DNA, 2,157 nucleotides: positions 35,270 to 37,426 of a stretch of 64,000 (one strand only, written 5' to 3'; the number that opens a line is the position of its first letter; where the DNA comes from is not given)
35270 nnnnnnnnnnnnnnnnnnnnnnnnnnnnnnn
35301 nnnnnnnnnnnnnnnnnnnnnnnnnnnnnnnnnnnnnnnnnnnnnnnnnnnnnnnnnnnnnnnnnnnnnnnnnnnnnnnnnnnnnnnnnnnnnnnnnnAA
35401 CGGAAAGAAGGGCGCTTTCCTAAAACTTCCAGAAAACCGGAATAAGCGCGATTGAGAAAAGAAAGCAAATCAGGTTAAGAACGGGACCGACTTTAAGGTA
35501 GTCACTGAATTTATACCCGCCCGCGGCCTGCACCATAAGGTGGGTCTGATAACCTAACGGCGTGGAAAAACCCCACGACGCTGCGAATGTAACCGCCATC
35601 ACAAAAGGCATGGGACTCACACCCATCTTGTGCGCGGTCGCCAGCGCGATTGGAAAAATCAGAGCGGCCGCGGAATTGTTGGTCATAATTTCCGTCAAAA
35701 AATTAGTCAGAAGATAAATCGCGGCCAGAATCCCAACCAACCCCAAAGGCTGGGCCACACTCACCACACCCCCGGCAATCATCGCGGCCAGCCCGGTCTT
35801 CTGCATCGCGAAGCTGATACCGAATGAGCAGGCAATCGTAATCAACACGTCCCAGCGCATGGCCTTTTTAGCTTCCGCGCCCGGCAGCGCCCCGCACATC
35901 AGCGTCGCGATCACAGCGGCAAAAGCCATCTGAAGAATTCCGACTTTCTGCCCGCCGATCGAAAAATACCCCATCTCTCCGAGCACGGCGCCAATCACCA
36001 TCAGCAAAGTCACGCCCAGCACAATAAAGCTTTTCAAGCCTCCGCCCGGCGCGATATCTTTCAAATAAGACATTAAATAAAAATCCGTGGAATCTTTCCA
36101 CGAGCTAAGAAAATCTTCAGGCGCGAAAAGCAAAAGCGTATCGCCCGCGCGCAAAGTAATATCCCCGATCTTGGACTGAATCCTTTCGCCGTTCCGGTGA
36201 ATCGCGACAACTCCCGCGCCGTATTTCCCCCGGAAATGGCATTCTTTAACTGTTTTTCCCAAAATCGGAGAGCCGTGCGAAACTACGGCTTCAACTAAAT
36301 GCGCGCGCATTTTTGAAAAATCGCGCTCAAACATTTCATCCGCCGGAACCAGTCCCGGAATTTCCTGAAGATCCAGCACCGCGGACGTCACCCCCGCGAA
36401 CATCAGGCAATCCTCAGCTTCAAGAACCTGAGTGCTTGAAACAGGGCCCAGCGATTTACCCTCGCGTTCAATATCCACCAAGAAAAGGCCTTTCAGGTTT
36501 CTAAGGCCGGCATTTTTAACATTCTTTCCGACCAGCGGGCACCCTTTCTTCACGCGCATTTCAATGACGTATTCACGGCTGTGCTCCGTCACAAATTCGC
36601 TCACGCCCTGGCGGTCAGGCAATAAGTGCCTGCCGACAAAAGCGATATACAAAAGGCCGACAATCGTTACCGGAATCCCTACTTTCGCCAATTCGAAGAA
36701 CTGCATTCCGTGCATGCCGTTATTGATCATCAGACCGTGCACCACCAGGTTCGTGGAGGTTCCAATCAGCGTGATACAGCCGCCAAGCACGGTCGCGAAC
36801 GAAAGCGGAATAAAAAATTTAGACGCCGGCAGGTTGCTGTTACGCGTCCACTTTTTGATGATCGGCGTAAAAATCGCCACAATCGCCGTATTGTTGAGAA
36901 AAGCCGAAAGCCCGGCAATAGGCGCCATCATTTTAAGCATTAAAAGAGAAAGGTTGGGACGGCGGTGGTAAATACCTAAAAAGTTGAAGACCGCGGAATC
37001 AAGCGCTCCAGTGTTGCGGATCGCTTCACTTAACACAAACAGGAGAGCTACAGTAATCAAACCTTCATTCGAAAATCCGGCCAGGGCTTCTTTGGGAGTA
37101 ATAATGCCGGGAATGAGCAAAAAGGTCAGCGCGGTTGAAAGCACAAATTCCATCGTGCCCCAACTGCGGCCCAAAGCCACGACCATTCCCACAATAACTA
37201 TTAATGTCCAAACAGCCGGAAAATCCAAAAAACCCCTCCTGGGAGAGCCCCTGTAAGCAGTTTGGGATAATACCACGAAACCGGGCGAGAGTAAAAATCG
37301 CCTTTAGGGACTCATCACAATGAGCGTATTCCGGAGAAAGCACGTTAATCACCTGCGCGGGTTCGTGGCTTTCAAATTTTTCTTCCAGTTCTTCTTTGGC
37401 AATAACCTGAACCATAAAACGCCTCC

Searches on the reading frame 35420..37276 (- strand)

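Call 3: search_protein_families(library=pfam, proteins=[window:35420-37276:-], max_evalue=0.01)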
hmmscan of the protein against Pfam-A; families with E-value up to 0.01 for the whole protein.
window:35420-37276:- (618 aa): 3 families
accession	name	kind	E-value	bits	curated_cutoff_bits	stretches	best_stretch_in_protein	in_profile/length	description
PF03600.22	CitMHS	-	6.8e-61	206.6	31.9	2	49-562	18-335/336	Citrate transporter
PF02080.26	TrkA_C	-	2.2e-22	79.2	27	2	327-388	1-61/71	TrkA-C domain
PF00939.25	Na_sulph_symp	-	1.6e-12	47.7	27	2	450-617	296-467/472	Sodium:sulfate symporter transmembrane region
